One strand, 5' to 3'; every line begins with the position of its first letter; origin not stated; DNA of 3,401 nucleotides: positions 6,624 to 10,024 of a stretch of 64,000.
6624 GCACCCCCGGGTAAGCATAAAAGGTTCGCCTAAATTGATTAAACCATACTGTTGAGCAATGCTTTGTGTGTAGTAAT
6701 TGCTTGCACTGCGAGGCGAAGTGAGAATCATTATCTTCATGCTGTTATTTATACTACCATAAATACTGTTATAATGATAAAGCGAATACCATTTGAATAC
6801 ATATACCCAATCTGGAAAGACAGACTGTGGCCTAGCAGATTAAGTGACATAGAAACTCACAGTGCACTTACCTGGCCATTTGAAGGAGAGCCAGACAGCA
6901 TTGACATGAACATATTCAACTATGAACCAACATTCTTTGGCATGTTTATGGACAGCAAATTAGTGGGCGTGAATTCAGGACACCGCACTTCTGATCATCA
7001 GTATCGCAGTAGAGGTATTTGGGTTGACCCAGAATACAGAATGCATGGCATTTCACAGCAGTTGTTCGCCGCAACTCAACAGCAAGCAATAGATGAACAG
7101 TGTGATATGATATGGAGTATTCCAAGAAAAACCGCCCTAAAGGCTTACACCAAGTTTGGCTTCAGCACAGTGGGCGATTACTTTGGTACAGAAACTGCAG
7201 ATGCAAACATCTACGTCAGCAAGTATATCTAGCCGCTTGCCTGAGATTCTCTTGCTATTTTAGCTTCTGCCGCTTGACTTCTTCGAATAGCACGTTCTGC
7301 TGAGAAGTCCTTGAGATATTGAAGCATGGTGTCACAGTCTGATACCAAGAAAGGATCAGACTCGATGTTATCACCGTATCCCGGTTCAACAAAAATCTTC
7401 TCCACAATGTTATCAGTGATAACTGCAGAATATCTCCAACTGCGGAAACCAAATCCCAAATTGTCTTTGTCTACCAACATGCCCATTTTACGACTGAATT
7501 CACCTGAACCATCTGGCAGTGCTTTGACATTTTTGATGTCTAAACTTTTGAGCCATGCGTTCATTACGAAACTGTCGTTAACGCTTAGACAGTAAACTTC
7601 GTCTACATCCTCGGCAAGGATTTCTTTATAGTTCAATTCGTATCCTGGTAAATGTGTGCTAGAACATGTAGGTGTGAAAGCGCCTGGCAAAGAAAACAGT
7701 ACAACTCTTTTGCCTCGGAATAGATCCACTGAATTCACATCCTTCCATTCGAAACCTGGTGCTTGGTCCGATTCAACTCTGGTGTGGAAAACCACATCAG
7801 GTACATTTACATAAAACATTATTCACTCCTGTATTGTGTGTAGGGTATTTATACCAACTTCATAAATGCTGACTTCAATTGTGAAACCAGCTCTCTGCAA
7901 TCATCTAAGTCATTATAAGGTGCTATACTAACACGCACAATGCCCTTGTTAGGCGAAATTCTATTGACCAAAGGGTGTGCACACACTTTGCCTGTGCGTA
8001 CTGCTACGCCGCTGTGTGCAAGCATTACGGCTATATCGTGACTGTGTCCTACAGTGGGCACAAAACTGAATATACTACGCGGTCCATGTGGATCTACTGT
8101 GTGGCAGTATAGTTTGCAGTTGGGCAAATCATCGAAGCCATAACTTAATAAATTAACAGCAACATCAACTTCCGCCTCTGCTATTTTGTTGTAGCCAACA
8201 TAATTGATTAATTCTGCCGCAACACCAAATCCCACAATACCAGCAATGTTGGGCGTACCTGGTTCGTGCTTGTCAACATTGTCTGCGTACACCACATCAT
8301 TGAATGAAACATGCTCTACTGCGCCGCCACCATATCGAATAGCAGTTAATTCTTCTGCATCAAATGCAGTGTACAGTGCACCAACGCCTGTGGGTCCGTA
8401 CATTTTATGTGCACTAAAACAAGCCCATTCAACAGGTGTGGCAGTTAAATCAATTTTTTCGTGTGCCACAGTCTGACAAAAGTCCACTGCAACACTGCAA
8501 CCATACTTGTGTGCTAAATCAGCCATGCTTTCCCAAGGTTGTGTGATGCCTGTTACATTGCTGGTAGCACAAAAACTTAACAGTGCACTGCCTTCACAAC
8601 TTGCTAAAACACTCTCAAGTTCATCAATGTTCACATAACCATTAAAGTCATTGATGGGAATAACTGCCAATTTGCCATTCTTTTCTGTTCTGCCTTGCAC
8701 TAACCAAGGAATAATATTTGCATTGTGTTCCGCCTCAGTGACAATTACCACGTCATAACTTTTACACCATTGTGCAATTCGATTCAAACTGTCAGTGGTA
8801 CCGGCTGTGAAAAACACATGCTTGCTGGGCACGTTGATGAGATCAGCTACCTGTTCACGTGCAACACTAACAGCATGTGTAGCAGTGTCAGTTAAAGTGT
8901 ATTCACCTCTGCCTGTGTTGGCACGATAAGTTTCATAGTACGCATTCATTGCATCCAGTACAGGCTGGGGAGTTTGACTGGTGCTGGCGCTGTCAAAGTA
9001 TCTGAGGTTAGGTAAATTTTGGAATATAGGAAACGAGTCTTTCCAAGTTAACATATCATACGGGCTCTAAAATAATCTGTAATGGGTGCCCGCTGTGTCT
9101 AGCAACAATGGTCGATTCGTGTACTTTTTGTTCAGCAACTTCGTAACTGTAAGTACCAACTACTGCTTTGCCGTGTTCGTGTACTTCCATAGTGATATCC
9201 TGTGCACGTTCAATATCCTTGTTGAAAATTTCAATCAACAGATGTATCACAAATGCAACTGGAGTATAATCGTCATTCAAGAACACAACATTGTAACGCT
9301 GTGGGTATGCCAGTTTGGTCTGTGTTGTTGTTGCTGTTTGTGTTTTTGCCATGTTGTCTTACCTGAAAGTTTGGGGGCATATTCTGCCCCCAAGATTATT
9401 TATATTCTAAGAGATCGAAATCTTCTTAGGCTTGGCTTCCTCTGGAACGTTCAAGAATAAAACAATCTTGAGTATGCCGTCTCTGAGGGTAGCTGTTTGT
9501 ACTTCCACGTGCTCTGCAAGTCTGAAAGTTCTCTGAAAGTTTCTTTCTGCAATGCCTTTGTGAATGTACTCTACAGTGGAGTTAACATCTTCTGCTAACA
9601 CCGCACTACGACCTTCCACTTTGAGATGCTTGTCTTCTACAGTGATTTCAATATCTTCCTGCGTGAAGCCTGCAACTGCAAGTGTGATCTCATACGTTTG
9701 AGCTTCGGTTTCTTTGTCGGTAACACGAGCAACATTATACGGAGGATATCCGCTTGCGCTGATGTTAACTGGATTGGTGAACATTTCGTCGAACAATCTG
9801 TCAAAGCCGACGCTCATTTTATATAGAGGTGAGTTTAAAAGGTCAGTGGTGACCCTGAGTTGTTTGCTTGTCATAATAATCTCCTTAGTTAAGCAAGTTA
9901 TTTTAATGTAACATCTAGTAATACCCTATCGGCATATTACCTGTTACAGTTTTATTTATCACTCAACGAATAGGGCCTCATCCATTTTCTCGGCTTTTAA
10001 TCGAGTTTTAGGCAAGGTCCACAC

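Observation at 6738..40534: Candidate new system: late promoters positioned to make leaderless mRNAs, in a phage that encodes its own bS21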

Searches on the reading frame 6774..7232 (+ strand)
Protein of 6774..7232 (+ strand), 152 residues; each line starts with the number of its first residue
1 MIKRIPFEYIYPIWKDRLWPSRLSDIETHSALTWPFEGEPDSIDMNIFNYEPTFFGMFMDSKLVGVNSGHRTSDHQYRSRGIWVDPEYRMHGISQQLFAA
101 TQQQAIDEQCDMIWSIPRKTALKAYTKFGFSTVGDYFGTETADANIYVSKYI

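Call 100: search_protein_families(library=pfam, proteins=[window:6774-7232:+], max_evalue=0.01)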
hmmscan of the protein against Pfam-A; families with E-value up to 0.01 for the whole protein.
window:6774-7232:+ (152 aa): 4 families
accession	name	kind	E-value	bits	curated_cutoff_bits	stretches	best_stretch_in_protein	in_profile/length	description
PF00583.31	Acetyltransf_1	-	4.4e-10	40.3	20.7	1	33-130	15-116/116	Acetyltransferase (GNAT) family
PF13508.13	Acetyltransf_7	-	5.3e-09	36.8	27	1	54-131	5-83/84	Acetyltransferase (GNAT) domain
PF13673.13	Acetyltransf_10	-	8.2e-09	36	23.6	1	43-135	22-112/128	Acetyltransferase (GNAT) domain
PF13527.13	Acetyltransf_9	-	0.0096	16.4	25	0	81-132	77-126/127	Acetyltransferase (GNAT) domain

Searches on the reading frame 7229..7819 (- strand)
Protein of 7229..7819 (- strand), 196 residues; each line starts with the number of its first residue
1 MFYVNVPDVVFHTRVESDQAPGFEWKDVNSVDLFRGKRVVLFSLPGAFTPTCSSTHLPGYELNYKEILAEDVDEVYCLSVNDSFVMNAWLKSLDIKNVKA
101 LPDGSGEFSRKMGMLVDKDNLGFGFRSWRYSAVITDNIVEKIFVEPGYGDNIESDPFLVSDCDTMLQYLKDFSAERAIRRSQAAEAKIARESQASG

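Call 44: search_protein_families(library=phrogs, proteins=[window:7229-7819:-], max_evalue=0.001)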
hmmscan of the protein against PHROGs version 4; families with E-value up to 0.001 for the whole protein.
window:7229-7819:- (196 aa): 2 families
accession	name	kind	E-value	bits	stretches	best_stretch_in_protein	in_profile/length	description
phrog_2281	-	other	4.9e-67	225.6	1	5-171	3-163/168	peroxyredoxin antioxidant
phrog_20402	-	unknown function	0.00033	21.2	1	18-120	8-110/153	-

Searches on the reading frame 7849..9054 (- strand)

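Call 16: search_protein_families(library=phrogs, proteins=[window:7849-9054:-], max_evalue=0.001)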
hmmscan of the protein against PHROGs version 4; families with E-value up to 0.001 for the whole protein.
window:7849-9054:- (401 aa): 1 family
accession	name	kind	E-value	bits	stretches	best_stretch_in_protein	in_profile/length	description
phrog_12787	-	unknown function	1e-64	220.1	1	18-396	7-378/387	-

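Call 17: search_protein_families(library=pfam, proteins=[window:7849-9054:-], max_evalue=0.001)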
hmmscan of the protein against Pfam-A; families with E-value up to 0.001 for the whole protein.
window:7849-9054:- (401 aa): 1 family
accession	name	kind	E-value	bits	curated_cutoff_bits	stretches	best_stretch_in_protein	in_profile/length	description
PF00266.25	Aminotran_5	-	3.2e-92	309.8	21.5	1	19-387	2-369/371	Aminotransferase class-V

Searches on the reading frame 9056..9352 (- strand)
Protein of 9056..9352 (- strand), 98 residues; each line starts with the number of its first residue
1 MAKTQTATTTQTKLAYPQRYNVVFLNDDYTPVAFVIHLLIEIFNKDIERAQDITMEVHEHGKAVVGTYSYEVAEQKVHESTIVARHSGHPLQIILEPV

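Call 100: search_protein_families(library=pfam, proteins=[window:9056-9352:-], max_evalue=0.01)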
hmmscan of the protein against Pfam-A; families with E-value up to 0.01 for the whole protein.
window:9056-9352:- (98 aa): 1 family
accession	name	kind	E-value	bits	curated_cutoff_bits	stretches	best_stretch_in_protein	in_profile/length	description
PF02617.22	ClpS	-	1e-26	93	23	1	17-93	3-79/80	ATP-dependent Clp protease adaptor protein ClpS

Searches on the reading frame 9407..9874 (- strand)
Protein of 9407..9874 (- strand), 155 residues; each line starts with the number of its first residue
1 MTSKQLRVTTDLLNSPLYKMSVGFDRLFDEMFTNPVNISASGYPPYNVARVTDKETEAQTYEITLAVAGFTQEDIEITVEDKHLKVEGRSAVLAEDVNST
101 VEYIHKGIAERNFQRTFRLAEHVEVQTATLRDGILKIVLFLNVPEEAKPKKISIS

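Call 100: search_protein_families(library=pfam, proteins=[window:9407-9874:-], max_evalue=0.01)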
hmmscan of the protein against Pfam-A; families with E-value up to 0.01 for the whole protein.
window:9407-9874:- (155 aa): 1 family
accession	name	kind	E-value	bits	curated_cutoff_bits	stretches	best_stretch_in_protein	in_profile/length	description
PF00011.27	HSP20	-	3.5e-17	62.8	20.8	1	55-155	3-102/102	Hsp20/alpha crystallin family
